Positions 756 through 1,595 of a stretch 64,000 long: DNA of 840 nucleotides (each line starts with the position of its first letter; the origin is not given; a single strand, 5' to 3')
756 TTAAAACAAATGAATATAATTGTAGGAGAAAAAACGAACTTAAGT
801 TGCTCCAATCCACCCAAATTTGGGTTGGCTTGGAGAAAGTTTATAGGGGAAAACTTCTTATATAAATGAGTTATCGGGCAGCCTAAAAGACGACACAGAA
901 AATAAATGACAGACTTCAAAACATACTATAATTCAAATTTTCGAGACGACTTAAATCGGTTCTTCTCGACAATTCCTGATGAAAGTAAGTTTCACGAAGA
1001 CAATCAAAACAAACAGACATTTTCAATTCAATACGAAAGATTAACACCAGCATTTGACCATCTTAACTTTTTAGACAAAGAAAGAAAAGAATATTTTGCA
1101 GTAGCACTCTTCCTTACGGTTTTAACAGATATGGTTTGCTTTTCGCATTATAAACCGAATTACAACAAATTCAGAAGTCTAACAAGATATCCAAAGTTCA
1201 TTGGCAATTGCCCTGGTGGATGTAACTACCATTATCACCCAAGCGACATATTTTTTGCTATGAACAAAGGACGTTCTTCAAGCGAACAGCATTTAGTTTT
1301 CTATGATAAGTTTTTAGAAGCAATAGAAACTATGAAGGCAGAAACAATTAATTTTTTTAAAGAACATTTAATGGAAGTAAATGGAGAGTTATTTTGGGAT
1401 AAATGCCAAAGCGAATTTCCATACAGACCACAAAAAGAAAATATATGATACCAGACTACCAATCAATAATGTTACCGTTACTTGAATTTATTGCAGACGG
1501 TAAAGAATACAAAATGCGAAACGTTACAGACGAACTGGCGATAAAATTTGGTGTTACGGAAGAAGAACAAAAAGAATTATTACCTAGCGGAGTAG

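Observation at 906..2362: Unknown 180-aa Cys/His protein translationally coupled to an Mrr-family nuclease: candidate two-gene defence module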

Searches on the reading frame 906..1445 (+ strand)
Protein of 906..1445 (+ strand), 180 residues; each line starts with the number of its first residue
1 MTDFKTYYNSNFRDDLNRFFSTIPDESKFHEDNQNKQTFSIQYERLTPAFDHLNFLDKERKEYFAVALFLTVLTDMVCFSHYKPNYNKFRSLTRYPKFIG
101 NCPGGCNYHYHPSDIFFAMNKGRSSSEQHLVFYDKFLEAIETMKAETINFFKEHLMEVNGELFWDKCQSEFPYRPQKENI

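Call 3: search_protein_families(library=pfam, proteins=[window:906-1445:+], max_evalue=1)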
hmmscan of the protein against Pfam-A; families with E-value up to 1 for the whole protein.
window:906-1445:+ (180 aa): 0 families

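Call 4: search_protein_families(library=padloc, proteins=[window:906-1445:+], max_evalue=1)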
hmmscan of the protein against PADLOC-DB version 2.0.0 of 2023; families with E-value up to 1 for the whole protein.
window:906-1445:+ (180 aa): 0 families

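Call 5: search_protein_families(library=ncbifam, proteins=[window:906-1445:+], max_evalue=1)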
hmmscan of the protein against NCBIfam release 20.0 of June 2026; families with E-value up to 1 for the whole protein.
window:906-1445:+ (180 aa): 0 families

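Call 6: find_homologous_proteins(query=window:906-1445:+, max_evalue=0.01)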
Query window:906-1445:+ (180 aa): 170 proteins with E <= 0.01 among 178 candidates; the best 120 are listed.
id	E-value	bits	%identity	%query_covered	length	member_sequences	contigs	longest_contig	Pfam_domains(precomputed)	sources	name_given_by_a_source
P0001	3.2e-112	390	92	100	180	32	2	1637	-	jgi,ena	jgi:hypothetical protein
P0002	3.2e-104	364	86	100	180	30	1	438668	-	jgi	jgi:hypothetical protein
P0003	4.1e-102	358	84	100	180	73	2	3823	-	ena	-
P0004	5.5e-101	354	84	100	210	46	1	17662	-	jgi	jgi:hypothetical protein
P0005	2.1e-100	352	84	100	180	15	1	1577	-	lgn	-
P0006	4.5e-100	351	83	100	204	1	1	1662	-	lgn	-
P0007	4.4e-99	348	84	98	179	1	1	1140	-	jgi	jgi:hypothetical protein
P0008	6.2e-97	341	83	99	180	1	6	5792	-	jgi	jgi:hypothetical protein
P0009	1.5e-96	339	81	98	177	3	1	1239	-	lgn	-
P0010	4.8e-96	338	80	100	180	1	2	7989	-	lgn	-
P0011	5.1e-95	334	80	98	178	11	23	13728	-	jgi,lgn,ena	jgi:hypothetical protein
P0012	6.8e-95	334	81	97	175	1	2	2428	-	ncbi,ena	-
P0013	1.1e-94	333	80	98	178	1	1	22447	-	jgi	jgi:hypothetical protein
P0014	4.1e-94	331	79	98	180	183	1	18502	-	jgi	jgi:hypothetical protein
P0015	6.3e-94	331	80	98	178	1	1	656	-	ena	-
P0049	1.0e-77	278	68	96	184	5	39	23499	-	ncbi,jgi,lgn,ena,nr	ncbi:MAG: hypothetical protein COZ16_02715 [Flavobacteriaceae bacterium CG_4_10_14_3_um_filter_31_25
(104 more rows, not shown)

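Call 7: search_protein_families(library=phrogs, proteins=[window:906-1445:+], max_evalue=1)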
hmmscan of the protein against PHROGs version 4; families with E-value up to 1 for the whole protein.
window:906-1445:+ (180 aa): 1 family
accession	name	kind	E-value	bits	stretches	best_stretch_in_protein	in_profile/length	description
phrog_25414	-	unknown function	0.12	13.4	0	119-160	103-144/154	-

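Call 9: find_related_loci(query=A1, collection=genome_contigs, flank=5000)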
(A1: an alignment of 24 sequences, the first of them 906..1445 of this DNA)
Query A1 (180 aa) in genome_contigs; peptide patterns used: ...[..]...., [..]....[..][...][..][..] (x = any residue, [..] = any of these).
73 stretches matched a pattern; 47 encode a relative of the query (tblastn E <= 1e-3); 47 distinct loci.
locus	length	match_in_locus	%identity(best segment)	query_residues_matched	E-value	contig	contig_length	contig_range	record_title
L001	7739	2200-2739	98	1-180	7e-122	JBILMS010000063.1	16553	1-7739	MAG: Flavobacteriales bacterium isolate ME2017-09-07_3300037541_group7_bin106 Rohwer_bin1002_scaffold_2963_c1, whole gen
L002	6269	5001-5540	84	1-180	7e-106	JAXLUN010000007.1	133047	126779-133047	MAG: Chitinophagales bacterium isolate STL-BAC31 C1.111.fa-7, whole genome shotgun sequence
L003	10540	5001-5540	84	1-180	8e-105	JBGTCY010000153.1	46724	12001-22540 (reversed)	MAG: Chitinophagales bacterium isolate JTS-RE130 k141_8594024, whole genome shotgun sequence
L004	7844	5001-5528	83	1-176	1e-101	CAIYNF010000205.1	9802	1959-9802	MAG: uncultured Bacteroidetes bacterium isolate Ja_bin-4299 genome assembly, contig: bin-4299:205/209, whole genome shot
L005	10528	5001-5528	82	1-176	4e-101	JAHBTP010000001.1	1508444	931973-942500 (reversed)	MAG: Ferruginibacter sp. isolate ACE_BAC16 BAC16_1, whole genome shotgun sequence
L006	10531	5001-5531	79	1-177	1e-98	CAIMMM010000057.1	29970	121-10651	MAG: uncultured Bacteroidetes bacterium isolate KTt_bin-1219 genome assembly, contig: bin-1219:057/178, whole genome sho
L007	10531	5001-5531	80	1-177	8e-98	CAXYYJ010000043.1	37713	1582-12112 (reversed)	MAG: uncultured Draconibacterium sp. isolate ERR13599002_concoct_74 genome assembly, contig: ERZ24875815.114, whole geno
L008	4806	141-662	74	1-174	1e-89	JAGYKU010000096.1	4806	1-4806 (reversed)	MAG: Flavobacteriales bacterium isolate M30B75 96, whole genome shotgun sequence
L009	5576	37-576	70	1-180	2e-85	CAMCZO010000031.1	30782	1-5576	MAG: Chitinophaga pinensis isolate MsH-01oct19-162 genome assembly, contig: MsH-01oct19-C2518, whole genome shotgun sequ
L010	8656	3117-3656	69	1-180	9e-85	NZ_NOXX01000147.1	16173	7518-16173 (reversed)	Flavobacterium aurantiibacter strain TH167 scaffold40, whole genome shotgun sequence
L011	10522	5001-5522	68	1-174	1e-81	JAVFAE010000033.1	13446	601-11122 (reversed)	MAG: Weeksellaceae bacterium isolate BF4_82 NODE_14538_length_13446_cov_4.391321_Biofilm4, whole genome shotgun sequence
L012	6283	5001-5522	68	1-174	8e-82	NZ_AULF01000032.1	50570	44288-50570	Pedobacter glucosidilyticus DSM 23534 H510DRAFT_scaffold00026.26_C, whole genome shotgun sequence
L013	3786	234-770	65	1-179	2e-80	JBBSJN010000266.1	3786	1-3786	MAG: Chitinophagales bacterium isolate LS4_metabat2.011 LS4_metabat2.011_K_1513067_L_3786_cov_13.2782, whole genome shot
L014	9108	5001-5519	65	1-173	4e-78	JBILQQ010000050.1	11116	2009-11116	MAG: Flavobacterium sp. isolate ME2018-06-07_3300034013_group8_bin111 Rohwer_bin914_scaffold_4038_c1, whole genome shotg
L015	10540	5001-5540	65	1-179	5e-75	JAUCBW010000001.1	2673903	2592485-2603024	MAG: Flavobacteriaceae bacterium isolate R4x_68d_np_Bin1.6 contig_1301, whole genome shotgun sequence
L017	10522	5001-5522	60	1-174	6e-70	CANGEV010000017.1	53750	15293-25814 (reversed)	MAG: Chitinophagales bacterium isolate Jr-28aug17-44 genome assembly, contig: Jr-28aug17-C648, whole genome shotgun sequ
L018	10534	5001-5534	61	1-173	5e-69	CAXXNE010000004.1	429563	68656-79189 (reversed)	MAG: uncultured Paludibacter sp. isolate c6dfa319-ced9-4a11-90c0-3e1197362bd4 genome assembly, contig: contig_4, whole g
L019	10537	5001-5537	59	1-177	3e-68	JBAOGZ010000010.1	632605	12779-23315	MAG: Chitinophagaceae bacterium isolate AS_Ams2_Bin4 np1_contig_6773, whole genome shotgun sequence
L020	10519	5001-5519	54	1-174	8e-64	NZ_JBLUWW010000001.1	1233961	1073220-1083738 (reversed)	Salinimicrobium soli strain KCTC 32163 KCTC.32163_ctg01, whole genome shotgun sequence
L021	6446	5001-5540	57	1-178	6e-64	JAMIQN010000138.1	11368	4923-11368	MAG: Chitinophagaceae bacterium isolate RA_AS_metabat.81 k201_532216, whole genome shotgun sequence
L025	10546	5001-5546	51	1-178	1e-57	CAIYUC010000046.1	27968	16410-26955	MAG: uncultured Bacteroidales bacterium isolate A14_bin-1928 genome assembly, contig: bin-1928:046/244, whole genome sho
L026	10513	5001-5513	55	1-172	2e-54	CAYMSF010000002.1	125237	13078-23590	MAG TPA_asm: uncultured Victivallaceae bacterium isolate SRP272421_co3_131 genome assembly, contig: NODE_74_length_12523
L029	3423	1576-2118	45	1-179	2e-51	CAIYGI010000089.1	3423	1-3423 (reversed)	uncultured bacterium isolate MJ-time_bin-3222 genome assembly, contig: bin-3222:089/347, whole genome shotgun sequence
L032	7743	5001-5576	33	1-171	8e-32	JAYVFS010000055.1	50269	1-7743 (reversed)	MAG: Saprospiraceae bacterium isolate GL44_UP_metabat_155 GL44_UP_metabat_155_54, whole genome shotgun sequence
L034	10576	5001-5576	37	1-171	1e-30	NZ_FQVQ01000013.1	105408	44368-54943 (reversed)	Flavobacterium fontis strain DSM 25660, whole genome shotgun sequence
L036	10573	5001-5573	37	1-170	5e-30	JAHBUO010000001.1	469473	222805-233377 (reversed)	MAG: Ignavibacteriaceae bacterium isolate ACE_BAC35 BAC35_1, whole genome shotgun sequence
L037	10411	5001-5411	47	1-136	8e-30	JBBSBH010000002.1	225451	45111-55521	MAG: Chitinophagales bacterium isolate La6_metabat2.112 La6_metabat2.112_K_2365836_L_225451_cov_48.7777, whole genome sh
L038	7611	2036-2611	34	1-171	1e-29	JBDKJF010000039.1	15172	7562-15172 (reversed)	MAG: Bacteroidota bacterium isolate guil_2019_sw_WHONDRS-S19S_0049_A_bin.4 scaffold_0000340, whole genome shotgun sequen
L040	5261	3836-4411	33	1-171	2e-28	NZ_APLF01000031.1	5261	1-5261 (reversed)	Psychroflexus gondwanensis ACAM 44 pgond_contig058, whole genome shotgun sequence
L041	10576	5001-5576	34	1-171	2e-27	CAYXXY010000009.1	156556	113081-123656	MAG TPA_asm: uncultured Flavobacteriaceae bacterium isolate binchicken_co324_46 genome assembly, contig: NODE_49_length_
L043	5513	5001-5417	42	1-132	7e-26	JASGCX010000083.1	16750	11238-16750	MAG: Flavobacterium sp. isolate MAG17 NODE_1510_length_16750_cov_46.326924, whole genome shotgun sequence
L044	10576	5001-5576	35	1-171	5e-30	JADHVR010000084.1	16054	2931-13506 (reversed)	MAG: Bacteroidales bacterium isolate BS750m-G6 BS-750m-C5946, whole genome shotgun sequence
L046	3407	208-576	38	1-120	3e-20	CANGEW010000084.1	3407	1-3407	MAG: Chitinophagaceae bacterium isolate Jr-28aug17-35 genome assembly, contig: Jr-28aug17-C43936, whole genome shotgun s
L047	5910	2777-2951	66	1-110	8e-16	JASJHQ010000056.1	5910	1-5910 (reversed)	MAG: Flavobacteriales bacterium isolate ArSW.bin.33 ArSW_k141_1346211, whole genome shotgun sequence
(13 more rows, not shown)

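Call 14: search_protein_families(library=pfam, proteins=[L019:5548-5988:+, L021:5548-6192:+, L004:5476-6120:+, L008:680-1279:+, L007:5547-7793:+, L025:5552-7600:+, L032:5582-6910:+, L029:2188-3348:+, L044:5599-6288:+, L040:4441-5247:+], max_evalue=0.01)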
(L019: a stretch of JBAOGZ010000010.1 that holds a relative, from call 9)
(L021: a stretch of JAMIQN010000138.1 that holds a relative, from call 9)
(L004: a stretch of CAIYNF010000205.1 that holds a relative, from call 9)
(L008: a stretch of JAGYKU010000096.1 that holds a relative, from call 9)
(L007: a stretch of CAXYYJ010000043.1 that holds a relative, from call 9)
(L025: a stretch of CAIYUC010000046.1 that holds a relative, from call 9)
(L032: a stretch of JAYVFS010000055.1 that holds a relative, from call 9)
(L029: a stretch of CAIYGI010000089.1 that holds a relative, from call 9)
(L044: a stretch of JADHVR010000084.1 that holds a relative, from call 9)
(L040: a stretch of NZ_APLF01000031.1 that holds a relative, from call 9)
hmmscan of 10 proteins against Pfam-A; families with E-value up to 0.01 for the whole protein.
L019:5548-5988:+ (147 aa): 4 families
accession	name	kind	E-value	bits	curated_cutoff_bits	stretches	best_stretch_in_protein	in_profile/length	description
PF11680.14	DUF3276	-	2.5e-15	57.2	23.1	1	2-80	8-91/131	Protein of unknown function (DUF3276)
PF04845.19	PurA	-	0.0054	16.6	25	1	5-76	82-153/219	PurA ssDNA and RNA-binding protein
PF08281.18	Sigma70_r4_2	-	0.0066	16.5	25.7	0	109-137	20-48/54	Sigma-70, region 4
PF13412.12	HTH_24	-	0.0076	16.2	21.9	0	118-140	20-42/48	Winged helix-turn-helix DNA-binding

L021:5548-6192:+ (215 aa): 9 families
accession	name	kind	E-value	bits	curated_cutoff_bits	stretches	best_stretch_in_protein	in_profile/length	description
PF11680.14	DUF3276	-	4e-14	53.3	23.1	1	1-78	7-89/131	Protein of unknown function (DUF3276)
PF08281.18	Sigma70_r4_2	-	1.8e-07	31.2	25.7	1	177-205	20-48/54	Sigma-70, region 4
PF13412.12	HTH_24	-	1.6e-06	28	21.9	0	187-208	21-42/48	Winged helix-turn-helix DNA-binding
PF22814.2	WelO5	-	0.00029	20.9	27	0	39-103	84-150/277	Carrier-protein-independent halogenase WelO5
PF01047.28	MarR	-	0.0019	18.5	24.6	0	184-208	18-42/59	MarR family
PF08279.18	HTH_11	-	0.0022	18.3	25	0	185-208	17-40/55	HTH domain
PF07750.17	GcrA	-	0.0035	18.2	26.9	0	100-159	3-63/155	GcrA cell cycle regulator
PF13730.12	HTH_36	-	0.0042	17.3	25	0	117-141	27-51/55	Helix-turn-helix domain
PF13404.12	HTH_AsnC-type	-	0.0049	17.1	27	0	118-140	20-42/42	AsnC-type helix-turn-helix domain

L004:5476-6120:+ (215 aa): 1 family
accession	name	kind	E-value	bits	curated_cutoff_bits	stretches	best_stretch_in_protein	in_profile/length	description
PF09520.16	RE_TdeIII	-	0.0021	18.2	27.2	1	83-126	130-173/242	Type II restriction endonuclease, TdeIII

L008:680-1279:+ (200 aa): 0 families

L007:5547-7793:+ (749 aa): 1 family
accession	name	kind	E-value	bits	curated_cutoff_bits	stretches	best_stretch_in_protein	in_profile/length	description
PF08665.17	PglZ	-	1.6e-08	35.2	25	1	406-456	4-56/179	PglZ domain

L025:5552-7600:+ (683 aa): 4 families
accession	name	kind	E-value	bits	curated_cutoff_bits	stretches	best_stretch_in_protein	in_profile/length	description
PF13337.12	BrxL_ATPase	-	1.6e-125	418.5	25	1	157-474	1-313/313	Lon-like protease BrxL-like, ATPase domain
PF20442.3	BrxL_N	-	1.4e-49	167.9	28.2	1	13-144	1-132/132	BREX system Lon protease-like protein BrxL N-terminal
PF05362.19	Lon_C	-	2.5e-15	57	21.1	1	518-680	41-203/205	Lon protease (S16) C-terminal proteolytic domain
PF13541.12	ChlI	-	0.009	16.4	27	0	522-649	1-121/121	Subunit ChlI of Mg-chelatase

L032:5582-6910:+ (443 aa): 16 families
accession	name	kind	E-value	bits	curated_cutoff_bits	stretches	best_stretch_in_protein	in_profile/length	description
PF13424.12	TPR_12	-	1.2e-13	51.5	30.1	2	261-317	8-69/77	Tetratricopeptide repeat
PF07719.23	TPR_2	-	3.7e-11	42.7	27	0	295-317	3-25/34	Tetratricopeptide repeat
PF22860.2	DUF7017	-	1.9e-10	41.3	27.5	1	224-336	2-114/141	Domain of unknown function (DUF7017)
PF14559.12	TPR_19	-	4.8e-10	40.1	25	0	237-278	5-47/68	Tetratricopeptide repeat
PF13428.12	TPR_14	-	1.1e-09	38.5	23.5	0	294-321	2-29/44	Tetratricopeptide repeat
PF00515.34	TPR_1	-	2.5e-08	33.8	27.8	0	48-73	9-34/34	Tetratricopeptide repeat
PF13174.12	TPR_6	-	8.4e-08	32.8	26.3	0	228-252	5-29/33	Tetratricopeptide repeat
PF13374.12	TPR_10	-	8.4e-08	32.4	27.5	0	14-39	12-37/42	Tetratricopeptide repeat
PF13432.12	TPR_16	-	1.6e-06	28.9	32.7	0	231-279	5-54/65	Tetratricopeptide repeat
PF24575.1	TPR_Slam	-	2.2e-05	25.3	35.2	0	11-81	22-88/104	Surface lipoprotein assembly modifier, N-terminal TPR repeats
PF25063.1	ARM_TT21_C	-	2.2e-05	24.9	35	1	16-78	141-202/209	Tetratricopeptide repeat protein 21 C-terminal ARM domain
PF25058.1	ARM_TT21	-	2.3e-05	24.8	27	0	181-274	54-146/155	Tetratricopeptide repeat protein 21 ARM repeat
PF13176.12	TPR_7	-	0.00032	21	27.9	0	14-29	9-24/36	Tetratricopeptide repeat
PF13181.12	TPR_8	-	0.00042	20.7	25.7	0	47-72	8-33/34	Tetratricopeptide repeat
PF17874.7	TPR_MalT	-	0.0054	16.5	45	0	257-331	123-199/336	MalT-like TPR region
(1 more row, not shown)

L029:2188-3348:+ (387 aa): 3 families
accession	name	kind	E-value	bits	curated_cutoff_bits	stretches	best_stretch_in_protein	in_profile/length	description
PF22860.2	DUF7017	-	3.8e-28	98.7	27.5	1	264-369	1-106/141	Domain of unknown function (DUF7017)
PF14559.12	TPR_19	-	1.3e-11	45.1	25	0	11-46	2-37/68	Tetratricopeptide repeat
PF13428.12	TPR_14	-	5.4e-08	33.2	23.5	0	9-42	10-43/44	Tetratricopeptide repeat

L044:5599-6288:+ (230 aa): 0 families

L040:4441-5247:+ (269 aa): 1 family
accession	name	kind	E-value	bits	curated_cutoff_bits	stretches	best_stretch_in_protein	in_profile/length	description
PF09183.16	DUF1947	-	0.0062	17.1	22.5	0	23-75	4-52/65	Domain of unknown function (DUF1947)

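Call 15: search_protein_families(library=pfam, proteins=[L011:5744-6364:+, L013:1064-2191:+, L015:5623-6885:+, L017:5710-6249:+, L018:5770-8838:+, L020:5890-6447:+, L026:5627-6133:+, L047:2996-3946:+, L037:5648-6616:+, L046:826-1359:+], max_evalue=0.01)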
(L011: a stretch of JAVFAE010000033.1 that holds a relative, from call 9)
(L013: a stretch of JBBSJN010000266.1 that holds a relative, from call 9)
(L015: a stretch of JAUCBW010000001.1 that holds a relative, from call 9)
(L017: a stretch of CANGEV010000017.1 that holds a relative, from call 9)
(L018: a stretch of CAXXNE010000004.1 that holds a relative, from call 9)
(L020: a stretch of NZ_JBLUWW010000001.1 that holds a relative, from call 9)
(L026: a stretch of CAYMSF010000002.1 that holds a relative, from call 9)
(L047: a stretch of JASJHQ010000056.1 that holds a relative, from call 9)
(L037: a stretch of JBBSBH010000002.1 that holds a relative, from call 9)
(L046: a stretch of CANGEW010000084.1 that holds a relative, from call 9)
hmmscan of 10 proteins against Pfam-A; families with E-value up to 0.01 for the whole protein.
L011:5744-6364:+ (207 aa): 0 families

L013:1064-2191:+ (376 aa): 1 family
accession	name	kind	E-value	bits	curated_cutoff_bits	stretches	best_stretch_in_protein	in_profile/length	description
PF00144.29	Beta-lactamase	-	2.7e-41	142.3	27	1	66-356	23-316/329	Beta-lactamase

L015:5623-6885:+ (421 aa): 1 family
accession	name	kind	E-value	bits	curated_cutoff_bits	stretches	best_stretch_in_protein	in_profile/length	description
PF09903.14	DUF2130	-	8.4e-89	297.7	26.7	1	153-408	5-254/255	Uncharacterized protein conserved in bacteria (DUF2130)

L017:5710-6249:+ (180 aa): 1 family
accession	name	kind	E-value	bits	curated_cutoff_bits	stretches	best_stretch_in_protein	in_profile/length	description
PF01396.24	Zn_ribbon_Top1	-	9.7e-05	22.5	32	1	12-43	10-36/39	Topoisomerase DNA binding C4 zinc finger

L018:5770-8838:+ (1023 aa): 7 families
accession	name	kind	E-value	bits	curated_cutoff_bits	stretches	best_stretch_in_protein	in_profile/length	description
PF07669.17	Eco57I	-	1.6e-41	142.7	25.3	1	490-644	2-171/171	Eco57I restriction-modification methylase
PF02384.22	N6_Mtase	-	1.4e-17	64.4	20.4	1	439-662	49-236/311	N-6 DNA Methylase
PF20473.4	MmeI_Mtase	-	3.3e-16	59.7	27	1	425-612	8-201/259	MmeI, DNA-methyltransferase domain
PF12950.13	TaqI_C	-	3.4e-09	37.4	26.5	1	820-935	32-117/118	TaqI-like C-terminal specificity domain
PF20465.4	MmeI_hel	-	7.2e-08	33.5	27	1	227-303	2-75/75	MmeI, helicase spacer domain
PF01170.24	UPF0020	-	9.8e-07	29.1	22.3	1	433-576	25-146/197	RMKL-like, methyltransferase domain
PF20464.3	MmeI_N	-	0.0028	18.5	27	0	37-158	6-140/181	MmeI, N-terminal domain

L020:5890-6447:+ (186 aa): 0 families

L026:5627-6133:+ (169 aa): 0 families

L047:2996-3946:+ (317 aa): 1 family
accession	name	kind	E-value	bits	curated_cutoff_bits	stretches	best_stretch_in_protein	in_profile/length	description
PF11288.14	DUF3089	-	8.8e-49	166.3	23.4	1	52-221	1-176/207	Protein of unknown function (DUF3089)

L037:5648-6616:+ (323 aa): 2 families
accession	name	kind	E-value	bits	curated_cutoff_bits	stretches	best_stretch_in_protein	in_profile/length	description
PF00480.26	ROK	-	4e-50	171.4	22.9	1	4-313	2-293/294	ROK family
PF01869.26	BcrAD_BadFG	-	0.00011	22.2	31.5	0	4-76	1-76/271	BadF/BadG/BcrA/BcrD ATPase family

L046:826-1359:+ (178 aa): 2 families
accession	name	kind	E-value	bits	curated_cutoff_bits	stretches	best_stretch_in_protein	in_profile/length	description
PF03883.20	H2O2_YaaD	-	3.3e-14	53.4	29.6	1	50-146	67-173/236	Peroxide stress protein YaaA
PF21818.3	DUF6884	-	1.9e-06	28.5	30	1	51-107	12-67/135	Family of unknown function (DUF6884)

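Call 18: search_protein_families(library=pfam, proteins=[L007:1110-4916:+, L025:2747-4987:+, L032:2866-5001:+, L029:195-1526:+, L011:4419-4991:+, L020:4091-4978:+, L036:4187-4993:+, L034:5001-5576:+, L004:3730-4863:+, L005:3426-4823:+], max_evalue=0.01)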
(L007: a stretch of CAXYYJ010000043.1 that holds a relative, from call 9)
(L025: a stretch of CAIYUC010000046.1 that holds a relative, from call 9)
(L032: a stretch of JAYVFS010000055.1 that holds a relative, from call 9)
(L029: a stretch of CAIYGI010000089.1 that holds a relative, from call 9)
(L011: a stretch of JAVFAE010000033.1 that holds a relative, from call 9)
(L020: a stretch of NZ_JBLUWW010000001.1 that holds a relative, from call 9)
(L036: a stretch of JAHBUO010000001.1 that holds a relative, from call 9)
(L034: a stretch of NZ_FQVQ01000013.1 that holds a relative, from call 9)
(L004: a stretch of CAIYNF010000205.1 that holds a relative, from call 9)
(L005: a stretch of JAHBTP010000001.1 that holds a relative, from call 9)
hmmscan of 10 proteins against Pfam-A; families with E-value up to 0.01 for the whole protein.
L007:1110-4916:+ (1269 aa): 5 families
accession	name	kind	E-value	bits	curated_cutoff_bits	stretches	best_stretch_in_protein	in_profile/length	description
PF07669.17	Eco57I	-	1e-26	94.5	25.3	1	358-615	1-171/171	Eco57I restriction-modification methylase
PF02384.22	N6_Mtase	-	1e-11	45.2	20.4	1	496-657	109-260/311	N-6 DNA Methylase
PF20473.4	MmeI_Mtase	-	3.6e-07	30.1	27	1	300-391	10-96/259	MmeI, DNA-methyltransferase domain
PF13720.11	Acetyltransf_11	-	0.0045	17.8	24.5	0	997-1024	27-54/82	Udp N-acetylglucosamine O-acyltransferase; Domain 2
PF12950.13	TaqI_C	-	0.0071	17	26.5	0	770-854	20-109/118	TaqI-like C-terminal specificity domain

L025:2747-4987:+ (747 aa): 1 family
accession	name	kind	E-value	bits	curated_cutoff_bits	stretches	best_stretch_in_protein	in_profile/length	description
PF08665.17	PglZ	-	4.2e-09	37.1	25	1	406-460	3-59/179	PglZ domain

L032:2866-5001:+ (712 aa): 14 families
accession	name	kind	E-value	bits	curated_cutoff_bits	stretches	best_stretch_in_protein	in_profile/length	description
PF22721.1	TBP-TOTE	-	6.6e-33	112.6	27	2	635-703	1-71/78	TATA-binding-like protein domain of the TOTE conflict systems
PF13604.12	AAA_30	-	6.8e-25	88.4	27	1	13-136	3-101/191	AAA domain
PF13245.12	AAA_19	-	1.3e-18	67.9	25.1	1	31-183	11-132/134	AAA domain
PF13538.12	UvrD_C_2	-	3.1e-15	56.2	27.4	1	437-484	2-50/52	UvrD-like helicase C-terminal domain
PF05970.20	PIF1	-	8.4e-11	42.3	25.9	1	11-227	1-201/223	PIF1-like helicase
PF09848.15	SLFN-g3_helicase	-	2.8e-05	24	24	1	33-282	3-226/354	Schlafen group 3, DNA/RNA helicase domain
PF13401.12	AAA_22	-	0.0001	23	27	1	30-177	4-124/130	AAA domain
PF18335.7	SH3_13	-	0.00012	22.2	41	1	302-340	27-61/65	ATP-dependent RecD-like DNA helicase SH3 domain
PF07693.20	KAP_NTPase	-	0.00014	21.7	20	1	18-117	7-106/293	KAP family P-loop domain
PF04851.21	ResIII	-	0.00015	22.1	22.5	1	11-132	3-134/164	Type III restriction enzyme, res subunit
PF13086.12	AAA_11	-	0.0002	21.7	27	0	23-81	10-74/257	AAA domain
PF01443.25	Viral_helicase1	-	0.0014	18.9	21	0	417-484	160-225/228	Viral superfamily 1 RNA helicase core domain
PF05127.21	NAT10_TcmA_helicase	-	0.0049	17.2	22.7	0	39-135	5-101/176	RNA cytidine acetyltransferase NAT10/TcmA, helicase domain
PF13191.12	AAA_16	-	0.0055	17.7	32.6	0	15-58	4-51/167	AAA ATPase domain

L029:195-1526:+ (444 aa): 3 families
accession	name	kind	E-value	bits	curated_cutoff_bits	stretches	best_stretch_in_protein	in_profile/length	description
PF22721.1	TBP-TOTE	-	3.4e-23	81.5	27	2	272-349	2-78/78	TATA-binding-like protein domain of the TOTE conflict systems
PF13538.12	UvrD_C_2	-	6.6e-13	48.7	27.4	1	172-215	4-50/52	UvrD-like helicase C-terminal domain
PF01443.25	Viral_helicase1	-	0.0056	17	21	1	164-214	174-224/228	Viral superfamily 1 RNA helicase core domain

L011:4419-4991:+ (191 aa): 1 family
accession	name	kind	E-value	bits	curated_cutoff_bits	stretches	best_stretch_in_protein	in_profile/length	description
PF00551.24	Formyl_trans_N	-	2.2e-45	155.1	26.1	1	1-181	1-181/181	Formyl transferase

L020:4091-4978:+ (296 aa): 1 family
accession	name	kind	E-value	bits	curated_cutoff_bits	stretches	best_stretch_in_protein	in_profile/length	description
PF04389.22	Peptidase_M28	-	3.9e-26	92.4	21.3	1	71-285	1-185/193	Peptidase family M28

L036:4187-4993:+ (269 aa): 0 families

L034:5001-5576:+ (192 aa): 0 families

L004:3730-4863:+ (378 aa): 4 families
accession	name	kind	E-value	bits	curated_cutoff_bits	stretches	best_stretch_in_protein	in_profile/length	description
PF00589.27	Phage_integrase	-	3.1e-39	135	27.1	1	204-365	2-170/172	Phage integrase family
PF13495.12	Phage_int_SAM_4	-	5.7e-14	52.7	27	1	113-187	9-83/85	Phage integrase, N-terminal SAM-like domain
PF02899.23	Phage_int_SAM_1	-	0.00016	22.4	22.3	1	108-180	4-77/83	Phage integrase, N-terminal SAM-like domain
PF16795.10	Phage_integr_3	-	0.0017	18.7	27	1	204-358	3-141/161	Archaeal phage integrase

L005:3426-4823:+ (466 aa): 1 family
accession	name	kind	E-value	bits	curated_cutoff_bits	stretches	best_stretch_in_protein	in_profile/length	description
PF07885.22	Ion_trans_2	-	1e-09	38.6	22.5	1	387-459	5-71/79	Ion channel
